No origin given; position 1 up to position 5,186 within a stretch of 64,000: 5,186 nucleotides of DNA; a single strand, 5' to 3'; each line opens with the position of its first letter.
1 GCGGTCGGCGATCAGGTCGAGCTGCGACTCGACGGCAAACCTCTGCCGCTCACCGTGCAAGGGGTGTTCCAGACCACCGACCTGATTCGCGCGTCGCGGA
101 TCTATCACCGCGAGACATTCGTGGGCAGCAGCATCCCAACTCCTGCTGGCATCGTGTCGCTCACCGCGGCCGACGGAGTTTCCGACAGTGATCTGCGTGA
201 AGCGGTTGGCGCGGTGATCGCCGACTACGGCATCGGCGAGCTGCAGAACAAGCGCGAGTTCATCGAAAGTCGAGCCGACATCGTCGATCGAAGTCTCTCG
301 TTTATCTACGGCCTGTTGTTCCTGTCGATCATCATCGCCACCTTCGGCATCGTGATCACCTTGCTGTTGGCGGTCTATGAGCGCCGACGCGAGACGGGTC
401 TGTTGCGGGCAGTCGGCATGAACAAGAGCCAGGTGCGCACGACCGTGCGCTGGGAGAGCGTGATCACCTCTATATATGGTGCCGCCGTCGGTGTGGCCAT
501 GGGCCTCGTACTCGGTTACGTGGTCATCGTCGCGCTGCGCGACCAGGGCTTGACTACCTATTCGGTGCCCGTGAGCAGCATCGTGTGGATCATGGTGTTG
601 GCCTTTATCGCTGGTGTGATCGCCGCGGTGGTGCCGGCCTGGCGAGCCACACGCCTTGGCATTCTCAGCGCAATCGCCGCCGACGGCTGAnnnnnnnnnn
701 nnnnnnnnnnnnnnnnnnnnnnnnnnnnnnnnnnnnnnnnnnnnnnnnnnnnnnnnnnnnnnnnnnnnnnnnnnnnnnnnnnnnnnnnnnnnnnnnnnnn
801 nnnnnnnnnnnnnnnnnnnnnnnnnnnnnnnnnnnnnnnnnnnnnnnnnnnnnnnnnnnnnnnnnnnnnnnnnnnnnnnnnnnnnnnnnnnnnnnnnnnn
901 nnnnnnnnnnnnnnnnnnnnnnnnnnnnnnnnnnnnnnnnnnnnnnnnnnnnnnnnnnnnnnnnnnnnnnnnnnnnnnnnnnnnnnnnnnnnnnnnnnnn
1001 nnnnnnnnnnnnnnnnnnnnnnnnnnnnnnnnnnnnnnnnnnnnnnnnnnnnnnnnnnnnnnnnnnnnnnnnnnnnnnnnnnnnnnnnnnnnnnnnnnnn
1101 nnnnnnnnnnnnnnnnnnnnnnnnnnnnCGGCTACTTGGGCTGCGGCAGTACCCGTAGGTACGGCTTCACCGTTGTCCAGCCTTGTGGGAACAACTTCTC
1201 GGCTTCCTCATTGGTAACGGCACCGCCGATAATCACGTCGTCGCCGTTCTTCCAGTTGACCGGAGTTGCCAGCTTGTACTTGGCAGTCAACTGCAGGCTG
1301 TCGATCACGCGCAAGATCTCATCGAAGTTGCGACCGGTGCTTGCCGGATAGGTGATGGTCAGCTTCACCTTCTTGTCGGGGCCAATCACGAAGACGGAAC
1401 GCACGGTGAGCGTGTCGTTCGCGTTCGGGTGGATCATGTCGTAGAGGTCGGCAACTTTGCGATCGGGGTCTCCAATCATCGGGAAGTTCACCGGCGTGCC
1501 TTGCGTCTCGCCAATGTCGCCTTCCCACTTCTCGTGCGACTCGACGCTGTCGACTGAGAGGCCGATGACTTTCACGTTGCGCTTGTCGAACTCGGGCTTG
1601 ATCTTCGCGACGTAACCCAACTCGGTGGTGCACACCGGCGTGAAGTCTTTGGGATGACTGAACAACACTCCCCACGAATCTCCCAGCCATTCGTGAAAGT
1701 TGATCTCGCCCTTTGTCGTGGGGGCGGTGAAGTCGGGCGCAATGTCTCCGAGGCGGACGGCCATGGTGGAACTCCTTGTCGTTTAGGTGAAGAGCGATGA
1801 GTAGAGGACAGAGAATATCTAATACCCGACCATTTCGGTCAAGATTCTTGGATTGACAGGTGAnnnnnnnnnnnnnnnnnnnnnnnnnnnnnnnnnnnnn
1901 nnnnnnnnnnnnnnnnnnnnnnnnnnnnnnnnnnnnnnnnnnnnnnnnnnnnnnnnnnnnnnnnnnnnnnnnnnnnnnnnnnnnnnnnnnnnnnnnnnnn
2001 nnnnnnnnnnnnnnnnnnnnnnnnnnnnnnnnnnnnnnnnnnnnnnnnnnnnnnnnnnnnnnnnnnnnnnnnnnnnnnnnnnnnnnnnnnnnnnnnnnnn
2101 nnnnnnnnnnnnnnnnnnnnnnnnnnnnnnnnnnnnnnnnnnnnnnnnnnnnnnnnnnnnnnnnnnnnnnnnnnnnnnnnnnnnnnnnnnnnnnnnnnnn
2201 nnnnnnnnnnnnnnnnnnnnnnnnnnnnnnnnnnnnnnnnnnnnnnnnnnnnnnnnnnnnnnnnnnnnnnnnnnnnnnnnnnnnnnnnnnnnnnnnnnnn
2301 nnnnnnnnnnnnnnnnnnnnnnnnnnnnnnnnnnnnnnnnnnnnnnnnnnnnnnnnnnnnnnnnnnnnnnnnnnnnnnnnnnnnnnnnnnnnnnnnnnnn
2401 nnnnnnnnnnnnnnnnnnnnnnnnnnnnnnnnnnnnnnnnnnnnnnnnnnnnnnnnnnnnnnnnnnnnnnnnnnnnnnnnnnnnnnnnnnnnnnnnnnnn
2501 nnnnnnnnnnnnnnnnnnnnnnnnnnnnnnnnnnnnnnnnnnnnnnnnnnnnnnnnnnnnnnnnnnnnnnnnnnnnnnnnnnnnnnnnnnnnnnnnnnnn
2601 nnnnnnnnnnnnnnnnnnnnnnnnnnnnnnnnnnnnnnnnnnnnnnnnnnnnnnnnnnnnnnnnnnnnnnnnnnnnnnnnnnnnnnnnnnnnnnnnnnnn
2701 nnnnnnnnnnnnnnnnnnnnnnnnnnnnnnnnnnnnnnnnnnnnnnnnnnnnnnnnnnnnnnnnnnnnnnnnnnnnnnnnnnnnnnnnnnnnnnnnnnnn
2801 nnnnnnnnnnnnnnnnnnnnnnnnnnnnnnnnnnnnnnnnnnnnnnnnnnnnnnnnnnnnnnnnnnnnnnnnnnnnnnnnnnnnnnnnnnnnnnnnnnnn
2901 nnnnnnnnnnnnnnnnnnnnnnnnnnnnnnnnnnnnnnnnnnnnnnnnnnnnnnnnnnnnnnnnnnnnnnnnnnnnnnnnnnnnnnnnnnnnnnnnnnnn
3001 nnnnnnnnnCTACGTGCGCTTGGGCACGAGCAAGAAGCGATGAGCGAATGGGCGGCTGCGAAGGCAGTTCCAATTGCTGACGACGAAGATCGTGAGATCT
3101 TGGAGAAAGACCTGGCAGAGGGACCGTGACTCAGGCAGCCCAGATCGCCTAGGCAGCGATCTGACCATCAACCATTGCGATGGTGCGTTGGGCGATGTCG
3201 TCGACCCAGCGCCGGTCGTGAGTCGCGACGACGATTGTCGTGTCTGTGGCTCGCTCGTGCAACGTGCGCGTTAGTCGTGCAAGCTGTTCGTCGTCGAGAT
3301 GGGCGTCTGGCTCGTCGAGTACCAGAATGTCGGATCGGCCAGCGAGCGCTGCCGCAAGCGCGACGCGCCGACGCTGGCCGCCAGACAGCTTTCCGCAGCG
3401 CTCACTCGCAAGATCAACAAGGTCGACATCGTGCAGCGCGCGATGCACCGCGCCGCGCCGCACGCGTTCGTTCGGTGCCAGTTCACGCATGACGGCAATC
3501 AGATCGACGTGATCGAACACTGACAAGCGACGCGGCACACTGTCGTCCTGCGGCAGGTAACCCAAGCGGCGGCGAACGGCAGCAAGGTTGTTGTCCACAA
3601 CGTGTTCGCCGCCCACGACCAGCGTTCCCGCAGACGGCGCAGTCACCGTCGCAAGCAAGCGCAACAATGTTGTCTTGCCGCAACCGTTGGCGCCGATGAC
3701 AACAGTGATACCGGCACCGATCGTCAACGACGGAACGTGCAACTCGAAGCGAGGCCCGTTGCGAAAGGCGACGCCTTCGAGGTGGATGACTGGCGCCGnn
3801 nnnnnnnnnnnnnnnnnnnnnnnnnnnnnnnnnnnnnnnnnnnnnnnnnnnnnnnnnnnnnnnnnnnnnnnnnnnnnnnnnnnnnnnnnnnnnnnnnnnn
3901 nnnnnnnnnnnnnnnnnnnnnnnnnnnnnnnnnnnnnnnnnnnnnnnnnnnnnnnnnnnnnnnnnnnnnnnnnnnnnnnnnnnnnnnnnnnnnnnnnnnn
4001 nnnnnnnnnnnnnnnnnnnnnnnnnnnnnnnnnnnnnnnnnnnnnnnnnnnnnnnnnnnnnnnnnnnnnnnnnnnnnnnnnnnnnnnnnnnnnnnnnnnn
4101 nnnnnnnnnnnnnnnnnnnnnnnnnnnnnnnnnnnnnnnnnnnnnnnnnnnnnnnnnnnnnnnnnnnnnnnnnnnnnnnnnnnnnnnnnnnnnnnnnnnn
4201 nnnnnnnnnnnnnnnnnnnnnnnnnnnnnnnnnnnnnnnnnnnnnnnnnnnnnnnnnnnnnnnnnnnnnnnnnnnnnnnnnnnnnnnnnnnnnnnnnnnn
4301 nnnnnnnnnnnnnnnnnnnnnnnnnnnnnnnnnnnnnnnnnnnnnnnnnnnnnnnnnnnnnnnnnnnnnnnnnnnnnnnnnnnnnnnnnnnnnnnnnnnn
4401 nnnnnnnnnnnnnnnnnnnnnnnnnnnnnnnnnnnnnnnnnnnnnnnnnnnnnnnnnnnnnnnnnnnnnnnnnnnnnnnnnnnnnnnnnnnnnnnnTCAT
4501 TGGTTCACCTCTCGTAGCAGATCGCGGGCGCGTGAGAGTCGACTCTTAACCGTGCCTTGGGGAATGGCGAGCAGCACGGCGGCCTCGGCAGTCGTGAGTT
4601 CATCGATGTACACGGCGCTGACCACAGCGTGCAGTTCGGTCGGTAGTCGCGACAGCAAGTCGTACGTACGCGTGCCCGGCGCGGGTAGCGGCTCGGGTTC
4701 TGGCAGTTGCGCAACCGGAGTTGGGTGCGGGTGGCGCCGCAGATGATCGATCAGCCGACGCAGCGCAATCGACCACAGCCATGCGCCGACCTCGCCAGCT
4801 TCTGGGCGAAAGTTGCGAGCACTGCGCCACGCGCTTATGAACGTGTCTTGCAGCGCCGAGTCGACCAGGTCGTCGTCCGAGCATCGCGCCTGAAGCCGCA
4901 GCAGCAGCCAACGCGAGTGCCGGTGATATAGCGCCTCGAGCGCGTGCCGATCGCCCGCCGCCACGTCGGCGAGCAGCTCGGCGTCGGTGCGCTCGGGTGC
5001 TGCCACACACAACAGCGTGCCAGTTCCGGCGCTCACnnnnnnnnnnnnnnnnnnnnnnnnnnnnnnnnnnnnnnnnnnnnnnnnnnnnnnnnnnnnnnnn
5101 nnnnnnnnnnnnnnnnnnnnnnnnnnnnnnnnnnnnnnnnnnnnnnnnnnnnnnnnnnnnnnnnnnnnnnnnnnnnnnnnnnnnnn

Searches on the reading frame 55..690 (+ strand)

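Call 34: search_protein_families(library=pfam, proteins=[window:55-690:+], max_evalue=0.00001)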
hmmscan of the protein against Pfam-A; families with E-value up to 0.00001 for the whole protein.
window:55-690:+ (211 aa): 1 family
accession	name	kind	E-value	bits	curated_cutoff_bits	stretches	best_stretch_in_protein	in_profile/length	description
PF02687.27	FtsX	-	3.4e-18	66.3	25.5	1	87-201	3-118/120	FtsX-like permease C-terminal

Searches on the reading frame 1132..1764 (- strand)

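Call 34: search_protein_families(library=pfam, proteins=[window:1132-1764:-], max_evalue=0.00001)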
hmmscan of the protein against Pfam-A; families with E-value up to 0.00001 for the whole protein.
window:1132-1764:- (210 aa): 3 families
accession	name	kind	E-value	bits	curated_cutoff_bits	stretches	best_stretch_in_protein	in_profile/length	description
PF00578.27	AhpC-TSA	-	2.9e-33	114.9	26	1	6-134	2-122/124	AhpC/TSA family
PF08534.16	Redoxin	-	5.2e-14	52.7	26.6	1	6-147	3-141/148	Redoxin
PF10417.14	1-cysPrx_C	-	4e-09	36.8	21.1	1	156-193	1-39/41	C-terminal domain of 1-Cys peroxiredoxin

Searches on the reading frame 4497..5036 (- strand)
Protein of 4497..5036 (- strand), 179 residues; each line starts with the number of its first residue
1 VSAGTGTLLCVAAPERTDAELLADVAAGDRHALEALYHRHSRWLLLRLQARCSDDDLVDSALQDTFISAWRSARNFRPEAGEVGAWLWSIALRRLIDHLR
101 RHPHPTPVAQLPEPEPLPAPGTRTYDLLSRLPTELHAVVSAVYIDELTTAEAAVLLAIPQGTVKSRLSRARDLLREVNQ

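Call 9: search_protein_families(library=pfam, proteins=[window:4497-5036:-])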
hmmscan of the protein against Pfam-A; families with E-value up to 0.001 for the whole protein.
window:4497-5036:- (179 aa): 3 families
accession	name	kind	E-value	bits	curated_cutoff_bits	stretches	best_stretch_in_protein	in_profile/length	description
PF04542.20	Sigma70_r2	-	1.2e-12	47.9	24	1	36-102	1-68/71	Sigma-70 region 2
PF08281.18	Sigma70_r4_2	-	8.5e-12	45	25.7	1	125-172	5-52/54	Sigma-70, region 4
PF04545.22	Sigma70_r4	-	1.1e-09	38.1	24.1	1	127-176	1-50/50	Sigma-70, region 4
